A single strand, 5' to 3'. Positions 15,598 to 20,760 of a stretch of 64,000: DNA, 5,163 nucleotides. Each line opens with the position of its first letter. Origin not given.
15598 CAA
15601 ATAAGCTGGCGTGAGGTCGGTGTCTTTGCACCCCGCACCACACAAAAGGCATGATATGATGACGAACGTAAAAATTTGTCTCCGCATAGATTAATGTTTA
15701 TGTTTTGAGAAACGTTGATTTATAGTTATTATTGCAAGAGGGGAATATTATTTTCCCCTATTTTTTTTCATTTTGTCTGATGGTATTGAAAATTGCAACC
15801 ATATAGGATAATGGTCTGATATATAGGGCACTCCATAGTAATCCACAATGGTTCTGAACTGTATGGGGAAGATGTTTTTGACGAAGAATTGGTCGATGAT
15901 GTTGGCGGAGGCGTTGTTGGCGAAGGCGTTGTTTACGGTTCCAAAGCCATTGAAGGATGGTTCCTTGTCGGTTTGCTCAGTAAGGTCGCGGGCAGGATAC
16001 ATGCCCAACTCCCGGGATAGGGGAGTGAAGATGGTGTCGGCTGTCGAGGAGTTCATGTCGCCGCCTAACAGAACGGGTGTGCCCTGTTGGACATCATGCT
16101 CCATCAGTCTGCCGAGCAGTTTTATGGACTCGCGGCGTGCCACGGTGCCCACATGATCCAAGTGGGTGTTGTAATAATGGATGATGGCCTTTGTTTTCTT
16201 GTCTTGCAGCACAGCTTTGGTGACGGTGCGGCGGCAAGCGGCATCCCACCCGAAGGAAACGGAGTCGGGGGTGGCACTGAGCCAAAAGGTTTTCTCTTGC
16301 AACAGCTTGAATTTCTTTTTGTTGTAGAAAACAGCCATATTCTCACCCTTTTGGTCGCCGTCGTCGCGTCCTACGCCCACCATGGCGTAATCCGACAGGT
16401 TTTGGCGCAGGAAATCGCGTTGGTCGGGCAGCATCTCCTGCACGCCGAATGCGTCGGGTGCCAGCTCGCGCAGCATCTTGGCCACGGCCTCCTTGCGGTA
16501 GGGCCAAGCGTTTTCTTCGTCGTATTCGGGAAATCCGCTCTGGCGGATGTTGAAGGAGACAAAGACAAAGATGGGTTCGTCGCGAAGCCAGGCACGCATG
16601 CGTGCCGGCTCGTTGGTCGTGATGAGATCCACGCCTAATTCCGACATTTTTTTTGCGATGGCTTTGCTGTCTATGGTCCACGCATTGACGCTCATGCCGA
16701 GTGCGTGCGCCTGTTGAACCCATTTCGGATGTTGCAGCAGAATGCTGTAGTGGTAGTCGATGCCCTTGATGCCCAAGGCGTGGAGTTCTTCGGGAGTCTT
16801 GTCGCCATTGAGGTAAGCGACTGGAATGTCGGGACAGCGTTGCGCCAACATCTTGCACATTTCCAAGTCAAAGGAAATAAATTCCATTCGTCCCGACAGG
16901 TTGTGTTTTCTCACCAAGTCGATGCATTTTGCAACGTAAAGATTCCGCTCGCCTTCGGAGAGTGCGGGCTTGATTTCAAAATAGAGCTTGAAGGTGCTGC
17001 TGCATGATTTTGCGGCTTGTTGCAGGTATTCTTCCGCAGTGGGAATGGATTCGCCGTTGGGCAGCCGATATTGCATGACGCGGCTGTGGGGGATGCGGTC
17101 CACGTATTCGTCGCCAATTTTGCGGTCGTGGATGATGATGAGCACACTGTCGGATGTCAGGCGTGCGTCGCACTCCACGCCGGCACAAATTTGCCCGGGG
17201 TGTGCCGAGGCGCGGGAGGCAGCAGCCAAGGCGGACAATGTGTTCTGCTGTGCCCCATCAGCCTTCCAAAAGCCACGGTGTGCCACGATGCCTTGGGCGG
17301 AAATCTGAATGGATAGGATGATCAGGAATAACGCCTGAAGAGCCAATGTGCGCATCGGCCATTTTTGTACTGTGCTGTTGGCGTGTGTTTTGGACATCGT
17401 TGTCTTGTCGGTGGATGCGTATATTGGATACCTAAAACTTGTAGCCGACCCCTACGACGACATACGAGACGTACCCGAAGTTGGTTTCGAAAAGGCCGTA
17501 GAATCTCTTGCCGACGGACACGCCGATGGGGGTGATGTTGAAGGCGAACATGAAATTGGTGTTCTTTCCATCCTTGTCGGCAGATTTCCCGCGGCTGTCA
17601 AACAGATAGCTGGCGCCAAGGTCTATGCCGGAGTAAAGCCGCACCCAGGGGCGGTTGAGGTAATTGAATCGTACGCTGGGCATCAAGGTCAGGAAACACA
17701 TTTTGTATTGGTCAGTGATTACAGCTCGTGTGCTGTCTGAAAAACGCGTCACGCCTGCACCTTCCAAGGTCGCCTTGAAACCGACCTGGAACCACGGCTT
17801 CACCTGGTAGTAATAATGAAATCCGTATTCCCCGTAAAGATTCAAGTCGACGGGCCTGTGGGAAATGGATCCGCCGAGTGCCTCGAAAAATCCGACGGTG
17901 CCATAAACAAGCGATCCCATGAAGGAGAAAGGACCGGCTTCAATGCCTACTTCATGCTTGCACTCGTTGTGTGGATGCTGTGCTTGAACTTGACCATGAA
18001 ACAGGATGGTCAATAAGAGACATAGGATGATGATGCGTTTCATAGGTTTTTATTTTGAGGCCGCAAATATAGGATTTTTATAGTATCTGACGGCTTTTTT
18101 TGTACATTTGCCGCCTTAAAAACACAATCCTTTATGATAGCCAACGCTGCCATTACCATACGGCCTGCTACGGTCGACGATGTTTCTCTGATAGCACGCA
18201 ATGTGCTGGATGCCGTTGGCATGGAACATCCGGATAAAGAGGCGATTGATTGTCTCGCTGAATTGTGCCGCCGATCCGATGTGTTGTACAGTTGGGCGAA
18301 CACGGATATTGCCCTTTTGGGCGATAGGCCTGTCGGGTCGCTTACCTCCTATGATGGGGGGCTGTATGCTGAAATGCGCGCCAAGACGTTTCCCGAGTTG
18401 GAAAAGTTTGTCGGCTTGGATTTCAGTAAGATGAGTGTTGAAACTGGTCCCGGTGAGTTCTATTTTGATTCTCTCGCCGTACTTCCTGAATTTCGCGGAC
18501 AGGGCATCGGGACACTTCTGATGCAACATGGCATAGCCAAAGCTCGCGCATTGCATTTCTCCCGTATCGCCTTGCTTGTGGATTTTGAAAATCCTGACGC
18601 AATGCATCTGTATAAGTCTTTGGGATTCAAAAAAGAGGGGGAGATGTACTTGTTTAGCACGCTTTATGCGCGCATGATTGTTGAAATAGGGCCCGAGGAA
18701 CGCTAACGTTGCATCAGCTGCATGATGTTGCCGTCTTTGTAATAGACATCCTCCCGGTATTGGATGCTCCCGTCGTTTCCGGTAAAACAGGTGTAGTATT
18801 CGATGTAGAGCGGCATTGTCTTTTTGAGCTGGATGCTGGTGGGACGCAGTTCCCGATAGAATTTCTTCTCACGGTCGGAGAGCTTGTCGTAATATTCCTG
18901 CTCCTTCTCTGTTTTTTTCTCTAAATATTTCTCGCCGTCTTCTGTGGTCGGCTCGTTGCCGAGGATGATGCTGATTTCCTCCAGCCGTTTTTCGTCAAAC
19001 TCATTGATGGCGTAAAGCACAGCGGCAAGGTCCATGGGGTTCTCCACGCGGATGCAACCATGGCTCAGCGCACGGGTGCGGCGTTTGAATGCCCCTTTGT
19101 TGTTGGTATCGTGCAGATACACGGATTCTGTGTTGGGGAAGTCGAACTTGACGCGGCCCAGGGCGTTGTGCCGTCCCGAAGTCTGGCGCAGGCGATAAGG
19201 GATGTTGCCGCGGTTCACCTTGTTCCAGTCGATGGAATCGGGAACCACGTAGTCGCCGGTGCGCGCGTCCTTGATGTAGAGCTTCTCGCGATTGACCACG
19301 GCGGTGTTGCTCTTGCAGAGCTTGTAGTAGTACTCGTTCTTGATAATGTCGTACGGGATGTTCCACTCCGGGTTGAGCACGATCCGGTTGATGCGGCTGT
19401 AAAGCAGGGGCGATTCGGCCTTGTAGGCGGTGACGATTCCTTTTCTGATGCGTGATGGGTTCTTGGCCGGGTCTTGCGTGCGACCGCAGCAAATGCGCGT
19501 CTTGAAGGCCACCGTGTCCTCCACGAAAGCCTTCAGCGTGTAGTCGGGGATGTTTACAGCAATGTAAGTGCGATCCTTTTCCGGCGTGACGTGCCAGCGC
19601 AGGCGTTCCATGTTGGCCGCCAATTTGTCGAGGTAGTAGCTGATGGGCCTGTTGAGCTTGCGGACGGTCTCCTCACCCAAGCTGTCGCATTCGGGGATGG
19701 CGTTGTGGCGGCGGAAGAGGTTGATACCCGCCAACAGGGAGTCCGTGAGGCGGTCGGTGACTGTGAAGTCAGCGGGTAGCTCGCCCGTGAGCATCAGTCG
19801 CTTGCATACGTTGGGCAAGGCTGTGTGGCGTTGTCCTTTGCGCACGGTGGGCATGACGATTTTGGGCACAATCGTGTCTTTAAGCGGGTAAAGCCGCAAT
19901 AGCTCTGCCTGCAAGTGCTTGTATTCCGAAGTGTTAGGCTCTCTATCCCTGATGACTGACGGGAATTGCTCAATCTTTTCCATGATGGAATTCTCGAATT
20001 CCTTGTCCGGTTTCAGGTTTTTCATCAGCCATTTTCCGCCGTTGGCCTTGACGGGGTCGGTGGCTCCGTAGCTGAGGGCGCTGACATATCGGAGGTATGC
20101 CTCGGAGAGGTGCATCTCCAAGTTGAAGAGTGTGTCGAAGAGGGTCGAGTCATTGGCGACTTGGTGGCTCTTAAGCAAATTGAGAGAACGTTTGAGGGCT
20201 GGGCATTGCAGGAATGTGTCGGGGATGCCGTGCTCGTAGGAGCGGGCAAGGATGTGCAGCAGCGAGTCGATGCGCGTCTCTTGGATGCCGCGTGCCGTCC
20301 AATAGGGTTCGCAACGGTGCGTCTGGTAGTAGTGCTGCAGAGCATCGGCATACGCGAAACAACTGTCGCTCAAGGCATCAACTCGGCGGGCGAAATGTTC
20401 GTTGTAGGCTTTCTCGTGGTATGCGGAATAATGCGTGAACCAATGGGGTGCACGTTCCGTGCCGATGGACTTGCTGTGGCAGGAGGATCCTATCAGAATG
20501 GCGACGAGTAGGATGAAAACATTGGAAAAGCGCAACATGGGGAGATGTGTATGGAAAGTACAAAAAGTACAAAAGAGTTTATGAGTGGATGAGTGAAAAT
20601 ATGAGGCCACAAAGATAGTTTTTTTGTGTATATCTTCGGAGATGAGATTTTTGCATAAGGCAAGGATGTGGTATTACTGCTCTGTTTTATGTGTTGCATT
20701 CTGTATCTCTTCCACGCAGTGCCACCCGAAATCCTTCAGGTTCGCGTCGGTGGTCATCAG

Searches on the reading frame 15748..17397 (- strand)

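Call 15: search_protein_families(library=pfam, proteins=[window:15748-17397:-])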
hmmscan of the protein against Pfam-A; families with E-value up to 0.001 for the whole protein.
window:15748-17397:- (549 aa): 3 families
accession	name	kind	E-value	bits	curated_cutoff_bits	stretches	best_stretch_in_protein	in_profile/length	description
PF03009.23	GDPD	-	3.4e-20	73.6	23.6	1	40-265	1-243/244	Glycerophosphoryl diester phosphodiesterase family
PF03372.29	Exo_endo_phos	-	1.1e-14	55.1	24.5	1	281-529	2-225/225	Endonuclease/Exonuclease/phosphatase family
PF13653.12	GDPD_2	-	9.3e-06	26.4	27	1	236-265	1-30/30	Glycerophosphoryl diester phosphodiesterase family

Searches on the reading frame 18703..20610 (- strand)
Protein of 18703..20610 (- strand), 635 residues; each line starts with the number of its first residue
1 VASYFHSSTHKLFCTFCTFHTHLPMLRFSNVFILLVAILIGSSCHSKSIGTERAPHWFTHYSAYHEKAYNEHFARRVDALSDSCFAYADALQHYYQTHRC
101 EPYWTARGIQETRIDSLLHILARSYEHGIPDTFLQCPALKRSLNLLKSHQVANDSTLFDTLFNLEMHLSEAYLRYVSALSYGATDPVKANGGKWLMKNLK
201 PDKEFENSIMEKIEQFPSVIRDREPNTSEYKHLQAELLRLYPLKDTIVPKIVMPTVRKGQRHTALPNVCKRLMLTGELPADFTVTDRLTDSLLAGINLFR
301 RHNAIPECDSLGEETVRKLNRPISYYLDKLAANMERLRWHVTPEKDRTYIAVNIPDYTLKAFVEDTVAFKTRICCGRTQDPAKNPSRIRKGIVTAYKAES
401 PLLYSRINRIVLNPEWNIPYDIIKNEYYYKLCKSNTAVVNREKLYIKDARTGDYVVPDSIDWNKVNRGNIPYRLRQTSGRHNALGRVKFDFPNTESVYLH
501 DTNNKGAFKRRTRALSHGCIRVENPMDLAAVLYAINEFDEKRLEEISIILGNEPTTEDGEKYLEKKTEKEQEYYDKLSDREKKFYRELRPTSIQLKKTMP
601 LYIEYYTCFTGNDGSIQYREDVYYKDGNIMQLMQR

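Call 15: search_protein_families(library=pfam, proteins=[window:18703-20610:-])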
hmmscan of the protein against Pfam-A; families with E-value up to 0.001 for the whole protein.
window:18703-20610:- (635 aa): 2 families
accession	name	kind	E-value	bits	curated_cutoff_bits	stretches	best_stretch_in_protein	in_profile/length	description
PF03734.19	YkuD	-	2.6e-18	67.4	23.4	1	348-529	2-135/146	L,D-transpeptidase catalytic domain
PF20142.4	Scaffold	-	7.2e-17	62.8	24.6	1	90-237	2-139/139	Scaffold domain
